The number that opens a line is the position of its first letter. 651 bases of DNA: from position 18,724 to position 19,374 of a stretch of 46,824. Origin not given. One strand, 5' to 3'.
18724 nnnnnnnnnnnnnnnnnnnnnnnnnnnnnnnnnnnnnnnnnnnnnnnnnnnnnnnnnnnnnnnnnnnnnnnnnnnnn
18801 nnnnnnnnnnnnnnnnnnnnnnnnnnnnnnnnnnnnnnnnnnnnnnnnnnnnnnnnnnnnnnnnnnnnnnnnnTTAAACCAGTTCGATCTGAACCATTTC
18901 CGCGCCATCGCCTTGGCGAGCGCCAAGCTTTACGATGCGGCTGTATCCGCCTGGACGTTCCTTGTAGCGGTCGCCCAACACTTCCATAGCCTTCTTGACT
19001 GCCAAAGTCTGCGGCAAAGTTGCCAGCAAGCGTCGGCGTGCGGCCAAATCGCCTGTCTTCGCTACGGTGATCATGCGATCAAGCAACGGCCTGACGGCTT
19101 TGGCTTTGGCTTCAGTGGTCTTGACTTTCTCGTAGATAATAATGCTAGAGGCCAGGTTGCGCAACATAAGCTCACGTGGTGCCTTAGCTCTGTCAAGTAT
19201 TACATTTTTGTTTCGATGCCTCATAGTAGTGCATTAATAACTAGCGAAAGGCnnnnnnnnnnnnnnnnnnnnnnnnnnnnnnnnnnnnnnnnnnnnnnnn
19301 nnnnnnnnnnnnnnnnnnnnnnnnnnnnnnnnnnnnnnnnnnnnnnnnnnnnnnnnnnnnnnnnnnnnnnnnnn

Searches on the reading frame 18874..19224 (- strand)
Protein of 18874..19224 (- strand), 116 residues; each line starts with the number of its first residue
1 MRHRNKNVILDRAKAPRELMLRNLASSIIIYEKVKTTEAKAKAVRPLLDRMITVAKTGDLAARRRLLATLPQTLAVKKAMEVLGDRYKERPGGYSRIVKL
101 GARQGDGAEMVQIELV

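Call 3: search_protein_families(library=pfam, proteins=[window:18874-19224:-], max_evalue=1)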
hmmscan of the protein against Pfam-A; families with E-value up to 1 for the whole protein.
window:18874-19224:- (116 aa): 2 families
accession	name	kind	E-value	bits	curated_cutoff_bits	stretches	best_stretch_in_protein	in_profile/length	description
PF01196.24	Ribosomal_L17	-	1.2e-32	113.1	27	1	20-116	1-97/97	Ribosomal protein L17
PF18932.5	DUF5681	-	0.15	13.1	27.5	1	12-70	16-72/77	Family of unknown function (DUF5681)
